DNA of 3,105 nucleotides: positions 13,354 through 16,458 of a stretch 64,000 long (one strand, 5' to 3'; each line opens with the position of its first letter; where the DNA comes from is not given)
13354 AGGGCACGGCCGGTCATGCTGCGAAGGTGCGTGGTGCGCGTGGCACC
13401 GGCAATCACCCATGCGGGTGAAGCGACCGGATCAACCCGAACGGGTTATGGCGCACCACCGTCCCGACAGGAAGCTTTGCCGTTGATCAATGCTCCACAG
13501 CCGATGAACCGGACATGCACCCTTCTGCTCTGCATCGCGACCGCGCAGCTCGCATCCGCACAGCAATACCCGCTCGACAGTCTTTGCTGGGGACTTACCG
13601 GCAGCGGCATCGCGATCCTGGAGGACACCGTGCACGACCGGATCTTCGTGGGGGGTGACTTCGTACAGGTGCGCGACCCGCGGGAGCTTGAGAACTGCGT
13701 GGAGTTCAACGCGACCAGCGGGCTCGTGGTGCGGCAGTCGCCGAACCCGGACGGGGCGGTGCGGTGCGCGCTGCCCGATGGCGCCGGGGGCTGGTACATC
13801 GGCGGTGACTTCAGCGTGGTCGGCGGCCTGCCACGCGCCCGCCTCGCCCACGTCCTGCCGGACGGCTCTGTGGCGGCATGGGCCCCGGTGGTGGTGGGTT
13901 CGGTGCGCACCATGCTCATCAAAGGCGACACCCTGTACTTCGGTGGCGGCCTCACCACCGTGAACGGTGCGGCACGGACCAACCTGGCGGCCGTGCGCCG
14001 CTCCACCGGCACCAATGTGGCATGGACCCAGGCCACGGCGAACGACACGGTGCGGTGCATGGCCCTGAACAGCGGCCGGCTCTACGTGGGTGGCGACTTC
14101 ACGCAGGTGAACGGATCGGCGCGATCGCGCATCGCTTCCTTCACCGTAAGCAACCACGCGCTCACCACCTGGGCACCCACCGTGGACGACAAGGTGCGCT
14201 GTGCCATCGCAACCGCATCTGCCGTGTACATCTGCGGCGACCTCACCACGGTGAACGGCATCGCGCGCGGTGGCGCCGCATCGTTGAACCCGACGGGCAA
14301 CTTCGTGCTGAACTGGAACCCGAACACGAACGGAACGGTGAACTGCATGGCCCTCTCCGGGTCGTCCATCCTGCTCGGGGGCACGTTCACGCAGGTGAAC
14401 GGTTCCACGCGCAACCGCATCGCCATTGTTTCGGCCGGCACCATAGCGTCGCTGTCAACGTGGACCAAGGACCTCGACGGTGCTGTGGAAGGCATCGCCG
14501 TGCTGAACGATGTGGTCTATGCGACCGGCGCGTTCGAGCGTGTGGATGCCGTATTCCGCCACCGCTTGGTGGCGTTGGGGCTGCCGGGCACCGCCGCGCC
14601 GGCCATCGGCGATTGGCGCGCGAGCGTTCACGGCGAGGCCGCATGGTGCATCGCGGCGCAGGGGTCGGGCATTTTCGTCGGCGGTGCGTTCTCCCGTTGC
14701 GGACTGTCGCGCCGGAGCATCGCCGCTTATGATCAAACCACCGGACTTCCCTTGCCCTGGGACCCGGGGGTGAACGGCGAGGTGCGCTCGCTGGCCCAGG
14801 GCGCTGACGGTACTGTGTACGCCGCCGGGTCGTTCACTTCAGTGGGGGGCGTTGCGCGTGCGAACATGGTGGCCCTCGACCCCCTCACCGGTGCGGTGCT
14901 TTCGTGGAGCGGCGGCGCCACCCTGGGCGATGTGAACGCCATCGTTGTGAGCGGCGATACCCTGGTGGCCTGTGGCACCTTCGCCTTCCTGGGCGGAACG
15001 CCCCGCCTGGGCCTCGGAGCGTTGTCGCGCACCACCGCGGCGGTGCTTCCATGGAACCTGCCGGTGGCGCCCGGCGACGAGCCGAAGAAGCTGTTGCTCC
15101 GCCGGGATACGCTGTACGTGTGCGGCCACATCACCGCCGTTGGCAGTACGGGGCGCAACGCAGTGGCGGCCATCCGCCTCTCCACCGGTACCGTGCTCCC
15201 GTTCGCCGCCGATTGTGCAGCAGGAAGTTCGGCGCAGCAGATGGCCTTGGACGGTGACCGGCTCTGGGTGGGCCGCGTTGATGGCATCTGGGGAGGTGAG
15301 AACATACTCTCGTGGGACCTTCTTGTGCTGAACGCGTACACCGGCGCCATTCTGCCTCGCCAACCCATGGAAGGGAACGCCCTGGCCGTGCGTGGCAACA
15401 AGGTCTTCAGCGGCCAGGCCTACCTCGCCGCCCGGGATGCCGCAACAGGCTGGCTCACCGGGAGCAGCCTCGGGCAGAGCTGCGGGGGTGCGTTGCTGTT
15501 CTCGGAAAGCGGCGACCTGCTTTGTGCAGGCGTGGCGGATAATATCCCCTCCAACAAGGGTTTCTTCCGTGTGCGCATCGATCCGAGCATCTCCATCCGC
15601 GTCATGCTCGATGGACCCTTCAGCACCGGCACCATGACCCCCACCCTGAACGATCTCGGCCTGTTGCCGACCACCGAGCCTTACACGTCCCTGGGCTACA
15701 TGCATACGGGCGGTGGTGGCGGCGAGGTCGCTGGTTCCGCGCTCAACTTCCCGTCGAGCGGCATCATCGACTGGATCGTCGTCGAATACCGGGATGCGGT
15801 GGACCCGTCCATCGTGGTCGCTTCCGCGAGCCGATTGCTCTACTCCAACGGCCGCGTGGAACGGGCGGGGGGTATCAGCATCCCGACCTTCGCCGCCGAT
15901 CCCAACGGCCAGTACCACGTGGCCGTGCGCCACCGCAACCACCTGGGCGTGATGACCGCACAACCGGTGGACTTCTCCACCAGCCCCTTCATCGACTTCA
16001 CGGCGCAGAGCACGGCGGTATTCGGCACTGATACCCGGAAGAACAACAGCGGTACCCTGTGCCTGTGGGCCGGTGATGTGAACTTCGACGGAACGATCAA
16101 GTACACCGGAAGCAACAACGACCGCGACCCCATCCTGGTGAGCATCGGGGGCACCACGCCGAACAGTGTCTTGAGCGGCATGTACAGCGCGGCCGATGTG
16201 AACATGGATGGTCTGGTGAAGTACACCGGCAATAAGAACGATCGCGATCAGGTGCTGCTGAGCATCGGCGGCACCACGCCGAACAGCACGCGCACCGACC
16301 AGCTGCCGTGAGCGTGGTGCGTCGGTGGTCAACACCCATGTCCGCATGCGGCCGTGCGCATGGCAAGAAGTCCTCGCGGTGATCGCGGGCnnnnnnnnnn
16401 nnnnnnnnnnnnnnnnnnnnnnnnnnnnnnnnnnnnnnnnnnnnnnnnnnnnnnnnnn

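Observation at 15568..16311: Undescribed roughly 245 aa C-terminal module (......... + twin dockerin-like repeats, terminal Q-[LVI]-P) on five otherwise unrelated secreted proteins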

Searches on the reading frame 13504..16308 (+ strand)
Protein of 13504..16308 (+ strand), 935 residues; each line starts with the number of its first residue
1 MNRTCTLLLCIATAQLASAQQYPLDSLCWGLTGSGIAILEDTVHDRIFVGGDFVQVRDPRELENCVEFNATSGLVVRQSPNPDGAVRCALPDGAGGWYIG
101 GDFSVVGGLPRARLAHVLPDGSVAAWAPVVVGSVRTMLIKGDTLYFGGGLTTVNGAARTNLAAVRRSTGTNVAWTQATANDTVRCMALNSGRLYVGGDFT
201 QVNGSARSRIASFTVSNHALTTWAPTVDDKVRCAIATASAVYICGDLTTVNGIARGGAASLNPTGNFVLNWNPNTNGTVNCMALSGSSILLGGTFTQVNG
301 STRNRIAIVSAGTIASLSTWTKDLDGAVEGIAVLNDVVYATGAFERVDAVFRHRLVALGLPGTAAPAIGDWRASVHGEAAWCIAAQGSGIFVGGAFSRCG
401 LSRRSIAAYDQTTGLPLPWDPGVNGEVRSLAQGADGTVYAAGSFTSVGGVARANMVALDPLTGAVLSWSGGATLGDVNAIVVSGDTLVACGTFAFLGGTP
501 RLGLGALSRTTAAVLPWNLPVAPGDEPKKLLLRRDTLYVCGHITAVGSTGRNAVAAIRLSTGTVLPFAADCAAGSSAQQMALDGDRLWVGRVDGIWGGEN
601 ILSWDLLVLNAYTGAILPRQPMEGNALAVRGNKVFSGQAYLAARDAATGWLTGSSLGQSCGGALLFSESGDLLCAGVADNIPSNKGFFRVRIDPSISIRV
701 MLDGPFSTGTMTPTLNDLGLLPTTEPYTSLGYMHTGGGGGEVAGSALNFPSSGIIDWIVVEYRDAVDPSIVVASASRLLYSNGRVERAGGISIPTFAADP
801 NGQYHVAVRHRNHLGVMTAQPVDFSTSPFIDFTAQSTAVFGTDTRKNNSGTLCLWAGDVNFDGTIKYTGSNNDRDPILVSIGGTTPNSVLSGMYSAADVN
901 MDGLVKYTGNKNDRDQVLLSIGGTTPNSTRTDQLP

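Call 7: search_protein_families(library=pfam, proteins=[window:13504-16308:+], max_evalue=1)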
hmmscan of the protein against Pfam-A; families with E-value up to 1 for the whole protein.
window:13504-16308:+ (935 aa): 4 families
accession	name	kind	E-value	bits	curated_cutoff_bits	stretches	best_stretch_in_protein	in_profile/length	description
PF17164.10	DUF5122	-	3.1e-13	50.2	27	4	190-211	3-24/36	Domain of unknown function (DUF5122) beta-propeller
PF12768.13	Rax2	-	0.00022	21.2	28.8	1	386-486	34-137/254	Rax2 C-terminal beta propeller domain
PF03077.19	VacA2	-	0.005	17.1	27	1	237-265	11-39/60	Putative vacuolating cytotoxin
PF04149.17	DUF397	-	0.098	13.3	24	1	63-86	15-39/55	Domain of unknown function (DUF397)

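Call 8: search_protein_families(library=ncbifam, proteins=[window:13504-16308:+], max_evalue=1)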
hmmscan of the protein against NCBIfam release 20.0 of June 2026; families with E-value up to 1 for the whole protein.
window:13504-16308:+ (935 aa): 1 family
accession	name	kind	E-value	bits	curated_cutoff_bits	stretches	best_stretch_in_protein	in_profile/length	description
NF008496.0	PRK11408.1-3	equivalog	0.064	12.6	260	1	156-261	27-128/238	hypothetical protein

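Call 75: list_cluster_members(proteins=[P0076, P0078, window:13504-16308:+, window:20547-23414:+, window:36715-38919:+, window:56801-59212:-])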
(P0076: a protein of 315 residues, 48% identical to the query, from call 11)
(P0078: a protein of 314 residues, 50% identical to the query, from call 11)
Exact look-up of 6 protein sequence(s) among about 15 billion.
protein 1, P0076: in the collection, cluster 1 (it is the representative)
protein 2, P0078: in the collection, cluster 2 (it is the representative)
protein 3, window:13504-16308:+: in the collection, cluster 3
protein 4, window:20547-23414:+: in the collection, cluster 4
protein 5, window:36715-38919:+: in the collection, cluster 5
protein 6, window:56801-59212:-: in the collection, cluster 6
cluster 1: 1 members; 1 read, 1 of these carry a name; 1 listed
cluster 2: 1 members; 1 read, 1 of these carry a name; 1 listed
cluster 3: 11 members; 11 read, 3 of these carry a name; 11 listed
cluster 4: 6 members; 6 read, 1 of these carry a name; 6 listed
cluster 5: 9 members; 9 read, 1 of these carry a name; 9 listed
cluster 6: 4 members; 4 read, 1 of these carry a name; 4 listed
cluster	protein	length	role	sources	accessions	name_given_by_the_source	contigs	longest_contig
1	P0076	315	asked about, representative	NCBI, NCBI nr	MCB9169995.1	MAG: hemagglutinin protein [Flavobacteriales bacterium] | hemagglutinin protein [Flavobacteriales bacterium]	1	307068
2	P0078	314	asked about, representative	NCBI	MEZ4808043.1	MAG: hemagglutinin protein [Flavobacteriales bacterium]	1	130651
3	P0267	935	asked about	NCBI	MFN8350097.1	MAG: hypothetical protein U0U25_01395 [Flavobacteriales bacterium]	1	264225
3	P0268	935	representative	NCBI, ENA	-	-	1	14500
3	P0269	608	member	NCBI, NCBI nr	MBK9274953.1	MAG: hypothetical protein IPM49_10505 [Flavobacteriales bacterium] | hypothetical protein [Flavobacteriales bacterium]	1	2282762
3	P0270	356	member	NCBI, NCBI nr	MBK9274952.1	MAG: hypothetical protein IPM49_10500 [Flavobacteriales bacterium] | hypothetical protein [Flavobacteriales bacterium]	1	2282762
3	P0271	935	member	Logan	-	-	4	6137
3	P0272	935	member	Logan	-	-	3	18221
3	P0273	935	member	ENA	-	-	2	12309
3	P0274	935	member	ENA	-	-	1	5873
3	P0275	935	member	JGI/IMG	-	-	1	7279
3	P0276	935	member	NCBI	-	-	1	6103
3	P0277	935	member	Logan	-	-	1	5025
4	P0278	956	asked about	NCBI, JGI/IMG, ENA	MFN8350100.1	MAG: hypothetical protein U0U25_01410 [Flavobacteriales bacterium]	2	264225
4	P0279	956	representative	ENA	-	-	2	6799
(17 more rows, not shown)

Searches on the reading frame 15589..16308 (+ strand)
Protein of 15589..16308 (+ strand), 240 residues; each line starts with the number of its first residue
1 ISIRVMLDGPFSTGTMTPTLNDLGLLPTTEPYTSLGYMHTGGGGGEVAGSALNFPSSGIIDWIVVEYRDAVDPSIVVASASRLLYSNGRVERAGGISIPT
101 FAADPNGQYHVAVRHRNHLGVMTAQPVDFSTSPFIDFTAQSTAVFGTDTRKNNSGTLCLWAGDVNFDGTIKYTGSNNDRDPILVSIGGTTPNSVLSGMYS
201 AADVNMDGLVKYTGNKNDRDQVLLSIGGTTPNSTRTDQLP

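Call 11: find_homologous_proteins(query=A1, max_evalue=0.00001)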
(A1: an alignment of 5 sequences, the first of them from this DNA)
Query A1 (5 sequences) (240 aa, profile of the alignment): 2432 proteins with E <= 0.00001 among 8000 candidates; the best 120 are listed.
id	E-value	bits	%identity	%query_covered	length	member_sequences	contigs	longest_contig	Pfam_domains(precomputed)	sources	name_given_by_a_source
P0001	6.9e-106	371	46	100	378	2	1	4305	PF01483.28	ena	-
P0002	4.4e-105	369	52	100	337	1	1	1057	-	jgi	jgi:hypothetical protein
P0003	3.2e-104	366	50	100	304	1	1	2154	-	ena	-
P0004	4.8e-104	365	48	100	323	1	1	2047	-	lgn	-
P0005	1.2e-103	364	48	100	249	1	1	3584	-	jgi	-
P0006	1.2e-103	364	50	100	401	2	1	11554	-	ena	-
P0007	4.5e-103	362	52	100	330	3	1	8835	-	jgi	-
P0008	4.8e-103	362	51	100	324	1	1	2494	-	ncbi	-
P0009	1.6e-102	360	47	99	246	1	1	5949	-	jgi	jgi:hypothetical protein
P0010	3.0e-102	359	49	100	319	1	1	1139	-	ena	-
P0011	3.4e-102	359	50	99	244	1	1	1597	-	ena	-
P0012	3.6e-102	359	45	100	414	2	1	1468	-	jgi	-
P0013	6.4e-102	358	51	99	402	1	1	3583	-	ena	-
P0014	6.8e-102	358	51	100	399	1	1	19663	-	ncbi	-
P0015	6.9e-102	358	47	100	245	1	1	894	-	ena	-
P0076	1.2e-94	335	48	100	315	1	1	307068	-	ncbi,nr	ncbi:MAG: hemagglutinin protein [Flavobacteriales bacterium]|nr:hemagglutinin protein [Flavobacteria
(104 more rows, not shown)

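Call 12: search_solved_structures(query=A1, max_evalue=10, show_alignments=2)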
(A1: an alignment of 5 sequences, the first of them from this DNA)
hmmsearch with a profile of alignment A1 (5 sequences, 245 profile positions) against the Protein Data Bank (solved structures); distinct sequences matched with E-value up to 10: 1.
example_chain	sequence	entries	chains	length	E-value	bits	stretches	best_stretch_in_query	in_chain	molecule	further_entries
3ul4_B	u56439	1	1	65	0.98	12.1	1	170-218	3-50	Cellulosome enzyme, dockerin type I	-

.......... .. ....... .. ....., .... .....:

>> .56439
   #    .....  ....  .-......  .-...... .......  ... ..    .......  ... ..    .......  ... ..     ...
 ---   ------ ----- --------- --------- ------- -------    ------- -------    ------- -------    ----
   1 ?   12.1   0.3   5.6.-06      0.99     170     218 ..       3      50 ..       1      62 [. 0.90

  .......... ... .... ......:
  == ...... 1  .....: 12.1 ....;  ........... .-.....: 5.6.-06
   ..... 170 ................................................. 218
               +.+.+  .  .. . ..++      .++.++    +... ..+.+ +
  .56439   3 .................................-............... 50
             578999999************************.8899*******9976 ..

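Call 30: search_protein_representatives(alignment_id=A1)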
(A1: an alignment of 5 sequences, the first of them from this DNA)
Query: 5 sequences, 245 profile positions. Proteins with E-value up to 0.001 (for the whole library): 13265; up to 1e-10: 9937; up to 1e-30: 3517. The best 150 are listed.
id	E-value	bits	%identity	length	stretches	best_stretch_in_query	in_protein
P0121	3.8e-109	380.3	-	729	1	1-245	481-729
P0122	2.1e-104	364.8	-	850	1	2-245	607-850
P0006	3.9e-104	363.9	-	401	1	1-245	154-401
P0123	4.5e-103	360.4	-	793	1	2-245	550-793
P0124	1.1e-102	359.1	-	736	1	2-245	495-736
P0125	2.1e-102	358.2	-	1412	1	1-245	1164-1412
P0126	2.7e-102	357.9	-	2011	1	2-245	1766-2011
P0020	1.0e-101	356.0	-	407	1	1-245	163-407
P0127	1.2e-101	355.7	-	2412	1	1-245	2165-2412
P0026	4.3e-101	354.0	-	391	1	2-245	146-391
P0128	1.6e-100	352.0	-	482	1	2-245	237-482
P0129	2.6e-100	351.4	-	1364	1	2-245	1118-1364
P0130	4.6e-100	350.6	-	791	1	2-245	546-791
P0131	9.3e-100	349.6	-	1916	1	1-245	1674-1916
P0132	1.0e-99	349.5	-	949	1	2-245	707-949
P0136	5.0e-99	347.2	-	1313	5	4-175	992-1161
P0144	3.5e-97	341.1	-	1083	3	2-215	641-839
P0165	7.0e-94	330.3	-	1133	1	2-245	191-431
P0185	9.3e-93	326.6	-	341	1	2-245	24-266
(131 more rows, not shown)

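Call 35: search_protein_families(library=pfam, proteins=[P0136, P0144, P0165, P0185, P0006, P0121, P0128], max_evalue=0.01)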
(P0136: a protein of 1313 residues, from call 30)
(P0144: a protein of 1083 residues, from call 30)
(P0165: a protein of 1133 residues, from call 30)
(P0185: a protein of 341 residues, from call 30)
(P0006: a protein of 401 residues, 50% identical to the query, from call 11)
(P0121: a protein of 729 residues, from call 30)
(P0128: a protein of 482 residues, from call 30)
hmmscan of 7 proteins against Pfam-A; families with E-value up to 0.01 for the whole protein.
P0136 (1313 aa): 2 families
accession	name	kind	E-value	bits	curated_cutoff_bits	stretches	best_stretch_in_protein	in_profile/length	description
PF00404.24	Dockerin_1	-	6e-08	33.2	22.9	2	438-486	2-53/57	Dockerin type I domain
PF08102.16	Antimicrobial_7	-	5.5e-06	27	25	0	808-827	1-20/43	Scorpion antimicrobial peptide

P0144 (1083 aa): 2 families
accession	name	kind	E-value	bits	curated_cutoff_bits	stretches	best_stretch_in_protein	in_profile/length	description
PF00082.27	Peptidase_S8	-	0.0007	19.4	21.8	1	105-170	217-282/288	Subtilase family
PF05544.16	Pro_racemase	-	0.0079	15.7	27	0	700-772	122-195/325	Proline racemase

P0165 (1133 aa): 2 families
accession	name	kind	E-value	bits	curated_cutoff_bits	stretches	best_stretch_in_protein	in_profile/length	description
PF09603.15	Fib_succ_major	-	1.9e-30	107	33.9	1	919-1036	1-137/187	Fibrobacter succinogenes major domain (Fib_succ_major)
PF23759.1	GBD_T9SS_assoc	-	6.8e-08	33.2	27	1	59-167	2-104/116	Galactose binding domain-like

P0185 (341 aa): 1 family
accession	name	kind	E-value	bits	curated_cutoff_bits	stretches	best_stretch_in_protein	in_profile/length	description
PF09603.15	Fib_succ_major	-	0.0095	16.6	33.9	0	294-319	4-29/187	Fibrobacter succinogenes major domain (Fib_succ_major)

P0006 (401 aa): 1 family
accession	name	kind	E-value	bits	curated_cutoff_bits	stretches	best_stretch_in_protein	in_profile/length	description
PF00963.24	Cohesin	-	0.0047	17.6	24.1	0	2-104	16-130/139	Cohesin domain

P0121 (729 aa): 0 families

P0128 (482 aa): 2 families
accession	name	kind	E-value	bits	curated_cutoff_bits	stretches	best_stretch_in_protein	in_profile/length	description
PF00059.27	Lectin_C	-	1e-12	49.2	22.6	1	44-143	2-94/107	Lectin C-type domain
PF02412.23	TSP_3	-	0.00032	20.8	25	1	166-183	15-32/36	Thrombospondin type 3 repeat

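Call 52: search_protein_families(library=pfam, alignment_id=A4, max_evalue=0.001)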
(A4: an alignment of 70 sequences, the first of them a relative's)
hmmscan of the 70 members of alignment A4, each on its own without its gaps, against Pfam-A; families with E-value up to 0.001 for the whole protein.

A. member 1, P0250 (464 aa): 0 families

B. families by the number of members that match (of 70 scanned): 52 families (the first 25 are shown)
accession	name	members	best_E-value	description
PF17164.10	DUF5122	13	1.2e-128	Domain of unknown function (DUF5122) beta-propeller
PF12768.13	Rax2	6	1.5e-11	Rax2 C-terminal beta propeller domain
PF24681.1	Kelch_KLHDC2_KLHL20_DRC7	5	2.1e-51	KLHDC2/KLHL20/DRC7 Kelch-repeats domain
PF01344.31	Kelch_1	5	2.9e-42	Kelch motif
PF13415.12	Kelch_3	5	2.4e-35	Galactose oxidase, central domain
PF13418.12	Kelch_4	5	5.8e-33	Galactose oxidase, central domain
PF24981.1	Beta-prop_ATRN-LZTR1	5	1.2e-28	Attractin/LZTR1 beta-propeller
PF13964.12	Kelch_6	5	2.1e-27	Kelch motif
PF07646.21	Kelch_2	5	2.7e-24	Kelch motif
PF25210.1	Kelch_FKB95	5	2.1e-17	FKB95, Kelch-repeats domain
PF24996.1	NANM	4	2.6e-27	N-acetylneuraminate epimerase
PF00400.38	WD40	4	2e-09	WD domain, G-beta repeat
PF20009.4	GEVED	3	1e-16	GEVED domain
PF13573.12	SprB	3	3.9e-08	SprB repeat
PF24595.1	DUF7619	2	3.6e-41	Domain of unknown function (DUF7619)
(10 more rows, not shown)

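Call 54: find_encoding_contigs(protein=P0122, flank=10000, max_places=4)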
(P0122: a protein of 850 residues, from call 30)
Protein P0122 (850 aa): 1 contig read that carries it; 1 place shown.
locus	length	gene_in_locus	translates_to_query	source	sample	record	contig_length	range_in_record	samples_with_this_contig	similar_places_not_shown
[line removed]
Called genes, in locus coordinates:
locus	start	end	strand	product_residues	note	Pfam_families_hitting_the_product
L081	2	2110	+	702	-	?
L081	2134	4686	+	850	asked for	PF21461:HL_N-beta (faint), PF26182:Ig_NUP210_5th (faint), PF02368:Big_2 (weak), PF00963:Cohesin (weak)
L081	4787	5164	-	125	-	-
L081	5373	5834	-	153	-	-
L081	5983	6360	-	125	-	PF02426:MIase (weak)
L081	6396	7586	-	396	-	PF08332:CaMKII_AD (weak), PF13474:SnoaL_3, PF00211:Guanylate_cyc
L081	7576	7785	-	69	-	PF00211:Guanylate_cyc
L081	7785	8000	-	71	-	?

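Call 73: search_protein_families(library=pfam, proteins=[L081:2-2110:+], max_evalue=0.01)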
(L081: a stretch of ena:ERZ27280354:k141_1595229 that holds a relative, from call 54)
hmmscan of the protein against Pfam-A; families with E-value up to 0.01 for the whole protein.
L081:2-2110:+ (702 aa): 4 families
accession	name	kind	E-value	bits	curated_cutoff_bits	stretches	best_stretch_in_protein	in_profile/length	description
PF00963.24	Cohesin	-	3.6e-09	37.4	24.1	1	475-594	2-135/139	Cohesin domain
PF00404.24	Dockerin_1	-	9e-08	32.6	22.9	1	392-442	2-52/57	Dockerin type I domain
PF13229.12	Beta_helix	-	1.4e-05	25.2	25.9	1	272-353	54-131/158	Right handed beta helix region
PF18962.6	Por_Secre_tail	-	2.6e-05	24.9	27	1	618-651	1-34/75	Secretion system C-terminal sorting domain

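Call 81: search_protein_families(library=ncbifam, proteins=[P0136, P0144, P0122, P0076], max_evalue=0.05)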
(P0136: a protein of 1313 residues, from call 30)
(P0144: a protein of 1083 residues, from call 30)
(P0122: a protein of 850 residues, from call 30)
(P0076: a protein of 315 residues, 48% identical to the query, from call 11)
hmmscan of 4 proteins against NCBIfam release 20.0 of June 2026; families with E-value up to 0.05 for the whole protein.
P0136 (1313 aa): 2 families
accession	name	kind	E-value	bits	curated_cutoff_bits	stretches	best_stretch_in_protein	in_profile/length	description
NF047600.1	SerpalmtaseCFB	equivalog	0.00034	19.4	640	0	597-678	110-189/395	serine palmitoyltransferase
NF033708.1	T9SS_Cterm_ChiA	domain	0.0015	18.3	40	1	1256-1307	1-53/55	T9SS sorting signal type C domain-containing protein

P0144 (1083 aa): 2 families
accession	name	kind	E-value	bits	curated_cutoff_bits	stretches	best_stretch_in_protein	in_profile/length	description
NF047423.1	BOW99_gp33_fam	equivalog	0.0014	18.3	27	0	707-727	4-19/39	BOW99_gp33 family protein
NF010578.0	PRK13971.1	equivalog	0.0089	15.2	376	0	714-801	142-230/333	4-hydroxyproline epimerase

P0122 (850 aa): 0 families

P0076 (315 aa): 0 families
